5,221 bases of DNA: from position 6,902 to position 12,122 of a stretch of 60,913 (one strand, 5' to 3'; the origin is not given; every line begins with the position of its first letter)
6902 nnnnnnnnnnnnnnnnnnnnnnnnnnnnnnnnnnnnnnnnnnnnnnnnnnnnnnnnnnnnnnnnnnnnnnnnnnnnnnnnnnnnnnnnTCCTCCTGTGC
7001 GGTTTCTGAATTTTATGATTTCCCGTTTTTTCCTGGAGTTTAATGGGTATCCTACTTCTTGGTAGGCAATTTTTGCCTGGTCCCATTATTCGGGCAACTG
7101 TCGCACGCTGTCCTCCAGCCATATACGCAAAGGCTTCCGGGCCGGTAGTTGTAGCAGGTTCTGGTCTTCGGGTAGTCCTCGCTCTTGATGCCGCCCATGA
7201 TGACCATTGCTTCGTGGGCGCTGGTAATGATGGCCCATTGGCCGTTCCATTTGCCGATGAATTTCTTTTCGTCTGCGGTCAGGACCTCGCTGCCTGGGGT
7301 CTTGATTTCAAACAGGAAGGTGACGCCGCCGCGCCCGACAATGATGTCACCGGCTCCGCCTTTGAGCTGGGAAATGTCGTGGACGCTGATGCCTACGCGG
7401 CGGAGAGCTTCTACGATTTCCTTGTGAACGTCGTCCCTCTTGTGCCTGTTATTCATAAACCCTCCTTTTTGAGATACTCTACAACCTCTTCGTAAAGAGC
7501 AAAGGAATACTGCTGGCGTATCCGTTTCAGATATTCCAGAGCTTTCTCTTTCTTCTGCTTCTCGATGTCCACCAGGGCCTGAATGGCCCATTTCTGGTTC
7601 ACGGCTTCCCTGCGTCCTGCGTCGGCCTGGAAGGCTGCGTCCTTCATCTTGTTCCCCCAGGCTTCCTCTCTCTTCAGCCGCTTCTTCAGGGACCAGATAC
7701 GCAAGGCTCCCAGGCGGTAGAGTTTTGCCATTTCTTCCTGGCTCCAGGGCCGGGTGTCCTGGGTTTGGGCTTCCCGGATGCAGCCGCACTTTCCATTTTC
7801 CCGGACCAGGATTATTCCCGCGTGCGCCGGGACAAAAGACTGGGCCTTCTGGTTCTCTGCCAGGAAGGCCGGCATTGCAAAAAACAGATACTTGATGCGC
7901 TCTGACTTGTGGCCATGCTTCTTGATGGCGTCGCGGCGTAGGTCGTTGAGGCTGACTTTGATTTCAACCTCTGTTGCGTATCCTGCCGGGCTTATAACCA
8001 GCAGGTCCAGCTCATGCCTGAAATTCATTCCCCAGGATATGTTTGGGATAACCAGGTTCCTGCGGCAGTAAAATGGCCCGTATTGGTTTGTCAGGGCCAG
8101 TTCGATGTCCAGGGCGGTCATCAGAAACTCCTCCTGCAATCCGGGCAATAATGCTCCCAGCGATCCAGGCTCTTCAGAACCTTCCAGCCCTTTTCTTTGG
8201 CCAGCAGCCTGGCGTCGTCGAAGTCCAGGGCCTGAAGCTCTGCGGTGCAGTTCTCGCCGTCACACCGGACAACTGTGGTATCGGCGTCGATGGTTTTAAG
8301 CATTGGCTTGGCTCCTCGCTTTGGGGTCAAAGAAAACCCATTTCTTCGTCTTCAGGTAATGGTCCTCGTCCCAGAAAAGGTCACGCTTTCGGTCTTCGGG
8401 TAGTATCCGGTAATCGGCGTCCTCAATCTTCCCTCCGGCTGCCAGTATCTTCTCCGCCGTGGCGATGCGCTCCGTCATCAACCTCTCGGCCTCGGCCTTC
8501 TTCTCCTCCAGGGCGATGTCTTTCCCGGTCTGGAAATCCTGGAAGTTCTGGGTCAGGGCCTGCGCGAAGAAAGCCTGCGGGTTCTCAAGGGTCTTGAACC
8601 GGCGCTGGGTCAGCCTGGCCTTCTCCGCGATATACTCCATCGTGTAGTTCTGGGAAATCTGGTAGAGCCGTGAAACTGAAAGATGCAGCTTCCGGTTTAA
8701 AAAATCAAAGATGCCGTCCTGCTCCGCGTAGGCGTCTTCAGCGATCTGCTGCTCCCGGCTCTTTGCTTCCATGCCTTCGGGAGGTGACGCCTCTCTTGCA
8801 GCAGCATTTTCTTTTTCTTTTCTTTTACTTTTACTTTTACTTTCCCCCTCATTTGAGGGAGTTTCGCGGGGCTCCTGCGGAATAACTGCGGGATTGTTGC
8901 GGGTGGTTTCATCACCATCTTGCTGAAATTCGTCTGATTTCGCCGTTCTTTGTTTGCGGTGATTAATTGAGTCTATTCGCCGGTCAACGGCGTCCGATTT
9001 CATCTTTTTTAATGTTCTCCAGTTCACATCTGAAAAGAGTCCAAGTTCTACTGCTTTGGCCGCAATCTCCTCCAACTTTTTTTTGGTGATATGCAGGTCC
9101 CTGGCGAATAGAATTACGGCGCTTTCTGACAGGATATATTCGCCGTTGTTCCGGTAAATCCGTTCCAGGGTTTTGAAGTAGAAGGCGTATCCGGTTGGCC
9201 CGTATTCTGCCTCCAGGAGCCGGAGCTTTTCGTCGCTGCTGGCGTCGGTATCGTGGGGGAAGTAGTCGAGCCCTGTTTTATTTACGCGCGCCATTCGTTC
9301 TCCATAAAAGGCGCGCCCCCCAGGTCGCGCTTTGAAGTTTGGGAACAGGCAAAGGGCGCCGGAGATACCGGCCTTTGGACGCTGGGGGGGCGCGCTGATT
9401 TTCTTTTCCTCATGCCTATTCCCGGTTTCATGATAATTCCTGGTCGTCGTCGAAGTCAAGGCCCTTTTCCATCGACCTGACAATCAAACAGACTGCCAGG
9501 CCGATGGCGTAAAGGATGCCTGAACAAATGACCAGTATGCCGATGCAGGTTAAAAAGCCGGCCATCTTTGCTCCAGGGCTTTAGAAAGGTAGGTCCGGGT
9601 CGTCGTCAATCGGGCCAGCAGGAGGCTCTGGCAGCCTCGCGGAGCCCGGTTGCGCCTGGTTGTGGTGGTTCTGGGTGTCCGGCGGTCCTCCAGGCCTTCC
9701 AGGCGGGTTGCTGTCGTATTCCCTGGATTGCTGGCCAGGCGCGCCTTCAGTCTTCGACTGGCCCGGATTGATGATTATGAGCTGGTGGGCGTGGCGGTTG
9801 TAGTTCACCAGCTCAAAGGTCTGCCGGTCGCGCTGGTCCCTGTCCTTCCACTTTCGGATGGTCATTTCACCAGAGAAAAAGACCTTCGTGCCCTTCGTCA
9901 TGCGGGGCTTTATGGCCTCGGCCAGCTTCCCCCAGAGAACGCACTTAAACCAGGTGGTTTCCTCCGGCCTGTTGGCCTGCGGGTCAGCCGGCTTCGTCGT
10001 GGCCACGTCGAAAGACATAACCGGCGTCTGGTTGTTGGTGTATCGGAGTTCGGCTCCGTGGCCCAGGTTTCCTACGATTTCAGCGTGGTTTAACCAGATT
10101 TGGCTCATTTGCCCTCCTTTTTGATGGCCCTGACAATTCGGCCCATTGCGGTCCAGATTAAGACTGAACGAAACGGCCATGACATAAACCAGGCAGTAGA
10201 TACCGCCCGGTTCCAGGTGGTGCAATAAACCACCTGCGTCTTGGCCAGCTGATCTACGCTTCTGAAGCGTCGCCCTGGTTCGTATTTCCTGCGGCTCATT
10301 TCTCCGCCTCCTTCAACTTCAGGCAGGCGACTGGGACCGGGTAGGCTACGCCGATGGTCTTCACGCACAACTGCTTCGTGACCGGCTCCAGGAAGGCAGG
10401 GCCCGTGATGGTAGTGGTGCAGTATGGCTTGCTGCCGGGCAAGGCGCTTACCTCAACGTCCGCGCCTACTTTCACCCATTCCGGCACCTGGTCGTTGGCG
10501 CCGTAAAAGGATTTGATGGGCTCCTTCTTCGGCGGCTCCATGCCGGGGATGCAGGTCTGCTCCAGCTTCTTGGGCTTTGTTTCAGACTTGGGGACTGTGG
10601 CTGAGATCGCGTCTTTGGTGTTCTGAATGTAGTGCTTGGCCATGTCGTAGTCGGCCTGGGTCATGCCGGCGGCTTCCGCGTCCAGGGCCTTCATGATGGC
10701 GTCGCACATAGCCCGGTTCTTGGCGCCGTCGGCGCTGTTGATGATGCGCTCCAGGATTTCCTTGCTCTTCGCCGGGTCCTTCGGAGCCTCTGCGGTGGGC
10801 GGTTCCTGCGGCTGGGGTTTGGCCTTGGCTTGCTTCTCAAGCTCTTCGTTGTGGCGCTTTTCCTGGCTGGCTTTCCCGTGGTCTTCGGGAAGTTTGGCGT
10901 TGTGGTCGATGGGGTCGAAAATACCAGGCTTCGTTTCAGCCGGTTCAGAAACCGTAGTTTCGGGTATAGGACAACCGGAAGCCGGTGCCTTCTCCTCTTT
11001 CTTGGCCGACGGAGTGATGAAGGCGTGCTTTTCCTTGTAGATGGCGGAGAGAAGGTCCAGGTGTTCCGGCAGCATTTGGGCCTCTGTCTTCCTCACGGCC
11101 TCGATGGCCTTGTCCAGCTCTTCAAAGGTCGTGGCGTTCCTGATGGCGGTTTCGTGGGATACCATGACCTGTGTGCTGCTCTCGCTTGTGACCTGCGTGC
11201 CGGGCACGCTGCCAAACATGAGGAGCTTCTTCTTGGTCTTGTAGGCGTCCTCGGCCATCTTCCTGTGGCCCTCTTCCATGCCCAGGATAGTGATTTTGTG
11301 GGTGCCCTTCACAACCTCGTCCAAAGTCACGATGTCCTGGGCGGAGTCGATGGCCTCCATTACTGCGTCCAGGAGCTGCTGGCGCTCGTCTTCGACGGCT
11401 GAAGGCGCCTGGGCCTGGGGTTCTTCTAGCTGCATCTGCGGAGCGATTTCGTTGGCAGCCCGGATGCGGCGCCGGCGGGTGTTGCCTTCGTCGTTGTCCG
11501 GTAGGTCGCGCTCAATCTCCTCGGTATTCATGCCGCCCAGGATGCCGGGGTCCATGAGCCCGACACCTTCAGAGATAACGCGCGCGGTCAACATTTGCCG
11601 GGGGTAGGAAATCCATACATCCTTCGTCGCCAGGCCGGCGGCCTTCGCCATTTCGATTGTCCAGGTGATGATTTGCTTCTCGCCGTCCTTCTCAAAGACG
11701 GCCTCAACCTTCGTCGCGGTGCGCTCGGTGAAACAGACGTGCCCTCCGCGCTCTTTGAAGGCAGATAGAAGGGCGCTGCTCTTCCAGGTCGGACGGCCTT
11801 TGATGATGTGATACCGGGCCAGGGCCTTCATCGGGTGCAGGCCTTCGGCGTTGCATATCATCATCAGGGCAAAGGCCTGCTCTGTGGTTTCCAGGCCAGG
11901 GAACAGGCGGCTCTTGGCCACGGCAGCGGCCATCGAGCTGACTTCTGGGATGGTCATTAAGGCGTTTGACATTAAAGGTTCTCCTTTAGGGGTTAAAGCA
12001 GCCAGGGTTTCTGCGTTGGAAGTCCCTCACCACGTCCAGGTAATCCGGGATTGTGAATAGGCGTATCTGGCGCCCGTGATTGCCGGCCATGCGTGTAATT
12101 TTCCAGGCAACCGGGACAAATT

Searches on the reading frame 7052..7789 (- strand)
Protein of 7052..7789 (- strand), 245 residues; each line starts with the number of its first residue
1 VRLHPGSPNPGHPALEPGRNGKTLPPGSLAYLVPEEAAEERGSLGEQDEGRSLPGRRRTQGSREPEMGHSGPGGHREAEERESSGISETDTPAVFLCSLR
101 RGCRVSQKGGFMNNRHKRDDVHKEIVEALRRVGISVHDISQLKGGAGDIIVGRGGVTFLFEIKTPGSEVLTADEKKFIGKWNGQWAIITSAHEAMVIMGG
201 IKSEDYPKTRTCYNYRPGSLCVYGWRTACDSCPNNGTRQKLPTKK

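Call 83: search_protein_families(library=phrogs, proteins=[window:7052-7789:-], max_evalue=0.01)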
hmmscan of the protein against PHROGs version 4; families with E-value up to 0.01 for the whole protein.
window:7052-7789:- (245 aa): 1 family
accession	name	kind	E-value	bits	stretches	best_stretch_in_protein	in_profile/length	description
phrog_93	-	DNA, RNA and nucleotide metabolism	5.6e-05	23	1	119-203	355-443/613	endonuclease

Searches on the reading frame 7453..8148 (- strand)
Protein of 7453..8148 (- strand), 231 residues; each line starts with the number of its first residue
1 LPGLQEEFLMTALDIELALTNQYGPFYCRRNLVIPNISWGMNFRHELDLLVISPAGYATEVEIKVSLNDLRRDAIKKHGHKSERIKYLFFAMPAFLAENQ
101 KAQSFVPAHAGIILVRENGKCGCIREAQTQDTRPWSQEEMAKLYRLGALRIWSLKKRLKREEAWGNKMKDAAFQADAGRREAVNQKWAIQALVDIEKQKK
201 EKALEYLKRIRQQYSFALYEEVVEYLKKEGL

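Call 83: search_protein_families(library=phrogs, proteins=[window:7453-8148:-], max_evalue=0.01)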
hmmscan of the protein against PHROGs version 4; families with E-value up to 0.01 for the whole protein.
window:7453-8148:- (231 aa): 2 families
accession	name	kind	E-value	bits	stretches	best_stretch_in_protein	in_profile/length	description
phrog_2776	-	unknown function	8.5e-23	82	1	26-171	26-163/181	-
phrog_5429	-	DNA, RNA and nucleotide metabolism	7.8e-05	23.7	1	36-121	41-128/176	DNA repair protein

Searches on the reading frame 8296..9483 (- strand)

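Call 34: search_protein_families(library=pfam, proteins=[window:8296-9483:-], max_evalue=0.01)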
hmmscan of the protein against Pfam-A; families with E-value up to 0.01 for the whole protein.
window:8296-9483:- (395 aa): 1 family
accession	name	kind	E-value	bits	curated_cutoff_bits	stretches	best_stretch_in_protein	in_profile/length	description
PF14297.12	Lin1244_N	-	3.2e-18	66.7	25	1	74-157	1-86/95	Lin1244/Lin1753-like, N-terminal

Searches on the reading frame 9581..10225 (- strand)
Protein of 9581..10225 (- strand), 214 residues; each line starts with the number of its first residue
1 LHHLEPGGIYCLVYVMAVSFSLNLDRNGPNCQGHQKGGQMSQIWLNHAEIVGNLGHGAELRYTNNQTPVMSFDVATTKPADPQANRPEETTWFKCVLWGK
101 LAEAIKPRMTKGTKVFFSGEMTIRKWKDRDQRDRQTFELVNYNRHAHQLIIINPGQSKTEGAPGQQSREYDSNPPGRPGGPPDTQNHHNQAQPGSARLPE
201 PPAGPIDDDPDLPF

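Call 34: search_protein_families(library=pfam, proteins=[window:9581-10225:-], max_evalue=0.01)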
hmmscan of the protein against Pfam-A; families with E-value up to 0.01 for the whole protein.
window:9581-10225:- (214 aa): 1 family
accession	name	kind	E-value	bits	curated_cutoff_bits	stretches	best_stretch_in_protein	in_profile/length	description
PF00436.31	SSB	-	4.1e-23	81.8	26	1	45-140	1-97/104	Single-strand binding protein family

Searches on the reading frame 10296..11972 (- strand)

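Call 34: search_protein_families(library=pfam, proteins=[window:10296-11972:-], max_evalue=0.01)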
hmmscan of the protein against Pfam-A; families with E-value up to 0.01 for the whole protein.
window:10296-11972:- (558 aa): 1 family
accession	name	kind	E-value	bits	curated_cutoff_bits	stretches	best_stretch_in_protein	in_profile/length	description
PF03837.19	RecT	-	0.0027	17.7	24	0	14-66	6-55/198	RecT family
